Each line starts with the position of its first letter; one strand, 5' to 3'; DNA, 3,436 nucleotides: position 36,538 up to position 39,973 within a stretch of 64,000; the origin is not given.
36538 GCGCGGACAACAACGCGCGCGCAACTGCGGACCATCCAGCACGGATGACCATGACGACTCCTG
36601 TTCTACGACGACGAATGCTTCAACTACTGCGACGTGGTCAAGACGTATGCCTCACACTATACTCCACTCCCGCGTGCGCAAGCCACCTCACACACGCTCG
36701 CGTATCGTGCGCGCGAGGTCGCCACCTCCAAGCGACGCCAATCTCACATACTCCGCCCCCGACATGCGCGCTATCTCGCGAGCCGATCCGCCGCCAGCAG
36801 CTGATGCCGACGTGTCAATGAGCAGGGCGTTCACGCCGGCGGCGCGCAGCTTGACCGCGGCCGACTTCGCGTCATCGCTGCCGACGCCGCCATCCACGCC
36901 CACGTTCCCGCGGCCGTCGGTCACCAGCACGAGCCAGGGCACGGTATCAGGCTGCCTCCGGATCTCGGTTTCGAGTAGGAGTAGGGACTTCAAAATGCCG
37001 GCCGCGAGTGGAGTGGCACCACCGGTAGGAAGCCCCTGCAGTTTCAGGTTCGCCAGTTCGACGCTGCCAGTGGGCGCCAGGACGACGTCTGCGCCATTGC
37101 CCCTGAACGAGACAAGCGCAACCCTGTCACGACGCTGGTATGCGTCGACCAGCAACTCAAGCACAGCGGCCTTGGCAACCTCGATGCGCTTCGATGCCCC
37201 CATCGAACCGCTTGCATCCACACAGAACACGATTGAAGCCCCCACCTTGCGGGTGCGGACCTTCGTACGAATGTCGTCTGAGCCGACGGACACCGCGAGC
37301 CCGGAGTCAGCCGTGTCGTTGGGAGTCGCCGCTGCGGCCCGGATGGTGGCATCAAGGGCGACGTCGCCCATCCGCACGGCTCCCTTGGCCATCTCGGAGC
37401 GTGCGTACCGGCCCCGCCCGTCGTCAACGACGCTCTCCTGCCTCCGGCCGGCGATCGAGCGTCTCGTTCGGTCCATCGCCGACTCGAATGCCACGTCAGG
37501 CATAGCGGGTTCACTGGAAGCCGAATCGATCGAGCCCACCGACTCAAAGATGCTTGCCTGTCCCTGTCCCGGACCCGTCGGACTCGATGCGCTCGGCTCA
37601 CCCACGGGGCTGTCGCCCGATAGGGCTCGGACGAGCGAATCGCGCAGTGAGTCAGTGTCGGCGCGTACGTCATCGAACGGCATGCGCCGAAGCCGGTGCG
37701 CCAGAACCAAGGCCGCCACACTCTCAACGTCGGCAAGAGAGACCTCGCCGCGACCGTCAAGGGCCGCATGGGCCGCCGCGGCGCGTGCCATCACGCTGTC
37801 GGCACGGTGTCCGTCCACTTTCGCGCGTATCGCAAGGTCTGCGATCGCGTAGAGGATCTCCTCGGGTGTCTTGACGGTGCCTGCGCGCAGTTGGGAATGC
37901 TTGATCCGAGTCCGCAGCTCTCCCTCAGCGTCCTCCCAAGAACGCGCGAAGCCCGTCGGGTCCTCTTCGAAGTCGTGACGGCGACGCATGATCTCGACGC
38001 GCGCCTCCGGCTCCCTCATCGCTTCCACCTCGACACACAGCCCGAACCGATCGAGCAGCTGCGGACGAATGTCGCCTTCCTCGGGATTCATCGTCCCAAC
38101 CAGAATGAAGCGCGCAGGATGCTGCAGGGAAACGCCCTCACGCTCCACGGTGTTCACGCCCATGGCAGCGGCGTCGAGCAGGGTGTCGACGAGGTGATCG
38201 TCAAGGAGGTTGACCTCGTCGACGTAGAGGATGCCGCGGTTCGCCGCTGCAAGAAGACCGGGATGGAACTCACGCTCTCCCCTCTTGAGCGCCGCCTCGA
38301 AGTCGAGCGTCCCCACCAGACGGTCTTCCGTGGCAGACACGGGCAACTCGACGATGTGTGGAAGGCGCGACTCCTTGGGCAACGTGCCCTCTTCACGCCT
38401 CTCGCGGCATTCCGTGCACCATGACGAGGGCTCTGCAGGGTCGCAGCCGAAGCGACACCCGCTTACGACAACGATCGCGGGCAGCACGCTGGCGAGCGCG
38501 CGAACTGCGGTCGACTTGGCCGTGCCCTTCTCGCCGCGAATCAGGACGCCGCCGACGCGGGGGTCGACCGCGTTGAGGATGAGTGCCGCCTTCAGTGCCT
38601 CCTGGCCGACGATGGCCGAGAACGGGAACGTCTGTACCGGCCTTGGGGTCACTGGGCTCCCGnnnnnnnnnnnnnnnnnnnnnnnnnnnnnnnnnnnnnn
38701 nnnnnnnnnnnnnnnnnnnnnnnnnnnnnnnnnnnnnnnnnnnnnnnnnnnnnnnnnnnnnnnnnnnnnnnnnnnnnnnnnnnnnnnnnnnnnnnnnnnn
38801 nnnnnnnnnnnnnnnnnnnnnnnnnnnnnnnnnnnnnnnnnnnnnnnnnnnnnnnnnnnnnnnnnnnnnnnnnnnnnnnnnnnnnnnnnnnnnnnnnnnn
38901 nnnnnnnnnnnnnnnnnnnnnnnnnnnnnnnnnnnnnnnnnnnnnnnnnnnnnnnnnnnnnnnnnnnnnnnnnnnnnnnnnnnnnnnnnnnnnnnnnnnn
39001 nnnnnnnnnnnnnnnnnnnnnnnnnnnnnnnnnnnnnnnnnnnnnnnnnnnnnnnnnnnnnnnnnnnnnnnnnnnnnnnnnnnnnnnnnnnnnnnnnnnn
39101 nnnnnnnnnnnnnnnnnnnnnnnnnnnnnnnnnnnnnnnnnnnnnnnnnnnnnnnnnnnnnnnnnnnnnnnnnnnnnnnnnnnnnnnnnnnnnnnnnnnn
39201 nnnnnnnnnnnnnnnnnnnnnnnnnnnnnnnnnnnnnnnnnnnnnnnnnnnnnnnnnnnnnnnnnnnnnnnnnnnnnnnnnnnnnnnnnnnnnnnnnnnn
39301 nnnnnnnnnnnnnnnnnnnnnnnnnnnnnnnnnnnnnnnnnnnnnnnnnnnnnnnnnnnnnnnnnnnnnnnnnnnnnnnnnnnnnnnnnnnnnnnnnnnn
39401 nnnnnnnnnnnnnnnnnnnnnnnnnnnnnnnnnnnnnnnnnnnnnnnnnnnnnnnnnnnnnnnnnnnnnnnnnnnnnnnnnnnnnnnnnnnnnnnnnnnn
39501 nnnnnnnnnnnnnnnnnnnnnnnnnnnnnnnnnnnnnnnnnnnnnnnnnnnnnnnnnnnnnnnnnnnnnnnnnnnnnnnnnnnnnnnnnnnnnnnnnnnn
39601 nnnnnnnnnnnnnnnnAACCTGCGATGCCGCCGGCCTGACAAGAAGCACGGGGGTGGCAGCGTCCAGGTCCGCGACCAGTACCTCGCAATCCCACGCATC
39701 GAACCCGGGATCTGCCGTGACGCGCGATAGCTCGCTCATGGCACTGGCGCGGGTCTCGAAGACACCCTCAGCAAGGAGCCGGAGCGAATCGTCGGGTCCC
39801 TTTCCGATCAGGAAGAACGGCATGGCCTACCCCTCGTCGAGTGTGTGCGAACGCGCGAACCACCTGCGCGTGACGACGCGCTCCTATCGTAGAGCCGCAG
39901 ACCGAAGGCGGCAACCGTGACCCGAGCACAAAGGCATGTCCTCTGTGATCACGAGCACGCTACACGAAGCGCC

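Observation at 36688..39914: Orphan ChlI/ChlD-type AAA+-vWA motor co-transcribed with a hyper-acidic Cys4-tailed protein, with no ChlH/CobN partner nearby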

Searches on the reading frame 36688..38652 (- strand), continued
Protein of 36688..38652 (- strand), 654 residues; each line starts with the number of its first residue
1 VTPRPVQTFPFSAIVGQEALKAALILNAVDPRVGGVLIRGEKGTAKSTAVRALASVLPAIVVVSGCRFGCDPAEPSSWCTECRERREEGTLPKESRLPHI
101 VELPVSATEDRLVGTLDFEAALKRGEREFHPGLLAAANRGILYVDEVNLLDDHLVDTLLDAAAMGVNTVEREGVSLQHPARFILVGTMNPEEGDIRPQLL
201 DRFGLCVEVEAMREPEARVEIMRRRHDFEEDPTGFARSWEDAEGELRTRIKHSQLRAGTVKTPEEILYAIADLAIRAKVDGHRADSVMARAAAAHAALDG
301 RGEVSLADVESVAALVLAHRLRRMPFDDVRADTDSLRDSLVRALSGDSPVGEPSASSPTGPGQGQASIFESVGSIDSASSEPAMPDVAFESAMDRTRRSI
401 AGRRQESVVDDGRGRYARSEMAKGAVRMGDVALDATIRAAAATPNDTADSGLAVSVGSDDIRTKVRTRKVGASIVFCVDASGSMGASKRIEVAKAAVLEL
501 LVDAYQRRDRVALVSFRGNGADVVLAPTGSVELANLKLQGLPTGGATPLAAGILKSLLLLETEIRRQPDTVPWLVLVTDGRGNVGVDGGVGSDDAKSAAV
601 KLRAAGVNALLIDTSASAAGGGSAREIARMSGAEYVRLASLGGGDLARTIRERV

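Call 70: search_protein_families(library=pfam, proteins=[L042:64-1080:+, L042:3279-4310:+, L042:4358-5323:+, L042:5340-6515:+, L058:2260-3276:-, L058:6717-7646:+, L041:2570-3058:+, L017:7217-8701:+, L017:8711-9937:+], max_evalue=0.001)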
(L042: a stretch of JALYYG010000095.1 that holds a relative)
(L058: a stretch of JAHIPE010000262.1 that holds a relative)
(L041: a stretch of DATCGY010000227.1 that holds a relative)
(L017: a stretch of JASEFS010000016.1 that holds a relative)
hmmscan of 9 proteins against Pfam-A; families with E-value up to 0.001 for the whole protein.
L042:64-1080:+ (338 aa): 2 families
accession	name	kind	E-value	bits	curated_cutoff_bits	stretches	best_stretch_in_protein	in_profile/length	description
PF02866.23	Ldh_1_C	-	1.5e-35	123.2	22.6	1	167-333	2-171/174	lactate/malate dehydrogenase, alpha/beta C-terminal domain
PF00056.29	Ldh_1_N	-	5.2e-32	111.2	27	1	16-156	2-134/141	lactate/malate dehydrogenase, NAD binding domain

L042:3279-4310:+ (343 aa): 8 families
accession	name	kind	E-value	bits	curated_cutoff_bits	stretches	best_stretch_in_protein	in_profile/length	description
PF07728.20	AAA_5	-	1.1e-12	48.6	22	1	94-202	25-139/139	AAA domain (dynein-related subfamily)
PF01078.27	Mg_chelatase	-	2.4e-12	47.1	20.3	1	119-189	88-158/207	Magnesium chelatase, subunit ChlI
PF17863.7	AAA_lid_2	-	2.3e-11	43.7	22.7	1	268-328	3-64/74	AAA lid domain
PF13191.12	AAA_16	-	6.4e-06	27.2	32.6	1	20-69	11-63/167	AAA ATPase domain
PF13401.12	AAA_22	-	2.5e-05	25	27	1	35-157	8-104/130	AAA domain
PF00158.32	Sigma54_activat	-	0.00013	22.2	20.2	0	27-56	17-46/168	Sigma-54 interaction domain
PF00493.29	MCM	-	0.00019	21.1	23.3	0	124-194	108-178/224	MCM P-loop domain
PF20030.5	bpMoxR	-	0.00056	19.5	27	0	111-213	73-171/205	MoxR domain in the MoxR-vWA-beta-propeller ternary systems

L042:4358-5323:+ (321 aa): 5 families
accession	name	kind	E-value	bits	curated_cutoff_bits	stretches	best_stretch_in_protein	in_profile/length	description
PF07726.17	AAA_3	-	1.4e-60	203.4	27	1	49-179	1-131/131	ATPase family associated with various cellular activities (AAA)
PF17863.7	AAA_lid_2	-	1e-16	60.8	22.7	1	242-298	2-58/74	AAA lid domain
PF07728.20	AAA_5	-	5.9e-12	46.2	22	1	49-177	1-139/139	AAA domain (dynein-related subfamily)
PF00004.35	AAA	-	2.4e-07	31.7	21.2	1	51-163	2-114/131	ATPase family associated with various cellular activities (AAA)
PF20030.5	bpMoxR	-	4.4e-07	29.6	27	1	22-196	6-179/205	MoxR domain in the MoxR-vWA-beta-propeller ternary systems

L042:5340-6515:+ (391 aa): 1 family
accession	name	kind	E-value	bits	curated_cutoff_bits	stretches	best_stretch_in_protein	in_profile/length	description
PF01882.25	DUF58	-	2.9e-07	30.3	23.4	1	211-289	2-86/216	Protein of unknown function DUF58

L058:2260-3276:- (338 aa): 2 families
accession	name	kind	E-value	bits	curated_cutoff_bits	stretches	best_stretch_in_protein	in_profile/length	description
PF00877.26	NLPC_P60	-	1.1e-21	77.1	23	1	238-327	1-92/105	NlpC/P60 family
PF24568.1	CC_PcsB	-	4.2e-08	33.4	27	1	73-142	4-74/75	Peptidoglycan hydrolase PcsB, coiled-coil domain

L058:6717-7646:+ (309 aa): 2 families
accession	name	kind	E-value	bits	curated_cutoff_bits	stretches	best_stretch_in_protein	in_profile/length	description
PF00072.30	Response_reg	-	7.3e-10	39.4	30.2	1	5-115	1-110/111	Response regulator receiver domain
PF00990.26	GGDEF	-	0.00073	19.8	23.8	0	127-224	3-103/161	Diguanylate cyclase, GGDEF domain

L041:2570-3058:+ (162 aa): 1 family
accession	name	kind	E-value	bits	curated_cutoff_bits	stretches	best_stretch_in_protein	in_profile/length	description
PF14361.12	RsbRD_N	-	2.1e-10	41.7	24.3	1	7-98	1-98/104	RsbT co-antagonist protein rsbRD N-terminal domain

L017:7217-8701:+ (494 aa): 4 families
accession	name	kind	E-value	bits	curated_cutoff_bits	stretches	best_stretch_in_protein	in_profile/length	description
PF13537.11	GATase_7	-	1.2e-18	67.8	25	1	106-220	12-121/123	Glutamine amidotransferase domain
PF13522.11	GATase_6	-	1.6e-17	64.2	27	1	87-216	10-130/130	Glutamine amidotransferase domain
PF00156.33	Pribosyltran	-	1.3e-05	25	26.3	1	297-397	31-124/158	Phosphoribosyl transferase domain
PF13230.11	GATase_4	-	1.8e-05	24.3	23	1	87-134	71-118/272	Glutamine amidotransferases class-II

L017:8711-9937:+ (408 aa): 1 family
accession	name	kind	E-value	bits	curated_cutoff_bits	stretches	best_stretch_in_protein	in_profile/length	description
PF01950.21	FBPase_3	-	1.3e-183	610.6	25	1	46-404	1-361/361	Fructose-1,6-bisphosphatase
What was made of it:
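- On MoxR-vWA remodelling pairs: A genuine MoxR-DUF58 pair was seen only in the Dormibacterota locus L042 (call 70).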

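Call 84: search_protein_families(library=padloc, proteins=[window:36688-38652:-], max_evalue=0.001)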
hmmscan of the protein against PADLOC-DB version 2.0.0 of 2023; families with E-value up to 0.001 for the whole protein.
window:36688-38652:- (654 aa): 0 families

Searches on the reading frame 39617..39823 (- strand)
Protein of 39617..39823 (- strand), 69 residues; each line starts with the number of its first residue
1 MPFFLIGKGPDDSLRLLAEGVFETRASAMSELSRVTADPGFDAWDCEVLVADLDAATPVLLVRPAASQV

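Call 42: search_protein_families(library=pfam, proteins=[window:39617-39823:-], max_evalue=10)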
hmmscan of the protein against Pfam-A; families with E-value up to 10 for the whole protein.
seq(69 aa): 0 families

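Call 71: predict_structure(alignment_id=A3)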
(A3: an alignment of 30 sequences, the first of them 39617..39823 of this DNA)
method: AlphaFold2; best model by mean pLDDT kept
length: 69 residues; sequences in the alignment: 30
mean_pLDDT: 88.6   pTM: 0.72
mean pLDDT of the five models: 88.6, 87.0, 82.9, 82.4, 78.6
residues with pLDDT >= 90: 47; 70-90: 18; 50-70: 2; < 50: 2
segments of 3 or more residues with pLDDT < 50: none
pLDDT, mean of each block of 10 residues (from residue 1): 92 91 93 90 92 91 68
secondary structure, 60 per line:
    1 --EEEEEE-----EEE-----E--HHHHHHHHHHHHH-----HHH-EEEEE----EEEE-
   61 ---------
elements in order: E3-8 E14-16 H25-37 E47-51 E56-59

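Call 74: fold_search(model_id=the predicted structure, library=pdb)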
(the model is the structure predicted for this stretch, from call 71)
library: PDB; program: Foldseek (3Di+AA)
matches with E <= 10: 228; with E <= 0.001: 0
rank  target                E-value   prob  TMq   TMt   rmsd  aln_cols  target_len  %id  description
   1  6ywc_C                1.4e+00  0.38  0.50  0.55   3.1        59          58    7  De novo designed protein 4E1H_95 in complex with 101F antibody (released 2020-10-07)
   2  9jdh                  1.7e+00  0.16  0.41  0.11   6.6        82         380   12  Crystal structure of the T6SS effector BtaeB-NTD from Bacteroides fragilis (released 2025-09-03)
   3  9e6q_AR               2.9e+00  0.11  0.35  0.33   6.4        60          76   17  Cryo-EM structure of the Pyrobaculum calidifontis 50S ribosomal subunit in complex with Dri (released 2024-11-20)
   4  7c2f_B                3.0e+00  0.08  0.26  0.22   6.1        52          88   13  Crystal Structure of the Thorarchaeota ProGel/rabbit actin complex (released 2020-08-05)
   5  1y8x_B                3.2e+00  0.09  0.35  0.29   6.5        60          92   18  Structural basis for recruitment of Ubc12 by an E2-binding domain in NEDD8's E1 (released 2005-02-08)
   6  9odb_B                3.2e+00  0.08  0.36  0.24  10.3        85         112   14  Clone 2.1 Fab in complex with chicken IgY CH2 domain (local refinement) (released 2025-06-11)
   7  9iut_D                3.2e+00  0.08  0.22  0.10   7.6        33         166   15  Crystal structure of cancer-specific anti-HER2 antibody H2Mab-250 in complex with epitope peptide (released 2025-06-04)
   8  9jg8_C                3.2e+00  0.07  0.31  0.10   8.2        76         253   14  Structure of cargo complex (BtpeA-BtaeB-BtapC) bound to the VgrG spike from the Type VI secretion system (released 2025-09-10)
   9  2nbp_MODEL_1_A        3.2e+00  0.02  0.25  0.16  15.6       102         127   12  Solution structure of the T119M variant of transthyretin in its monomeric state (released 2017-05-10)
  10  9fxt_H                3.4e+00  0.10  0.39  0.16   9.5        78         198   12  L2A5 Fab in complex with STn-Ser (released 2025-02-12)
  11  8gq1_H                3.4e+00  0.08  0.36  0.15   9.8        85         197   10  HyHEL10 Fab complexed with hen egg lysozyme carrying arginine cluster in framework region of light chain. (released 2023-08-30)
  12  6gum_B                3.4e+00  0.08  0.32  0.23   6.3        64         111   11  Structure of the A.thaliana E1 UFD domain in complex with E2 (released 2019-07-03)
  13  2f8i_B                3.4e+00  0.03  0.25  0.17  13.0        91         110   12  Human transthyretin (TTR) complexed with Benzoxazole (released 2005-12-20)
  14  1rsc_I                3.7e+00  0.13  0.46  0.32   4.8        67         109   13  STRUCTURE OF AN EFFECTOR INDUCED INACTIVATED STATE OF RIBULOSE BISPHOSPHATE CARBOXYLASE(SLASH)OXYGENASE: THE BINARY CO (released 1995-05-08)
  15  8k25_A                3.7e+00  0.10  0.40  0.36   9.2        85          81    9  Structure of Cas1-Cas2-dsDNA complex (released 2024-07-17)
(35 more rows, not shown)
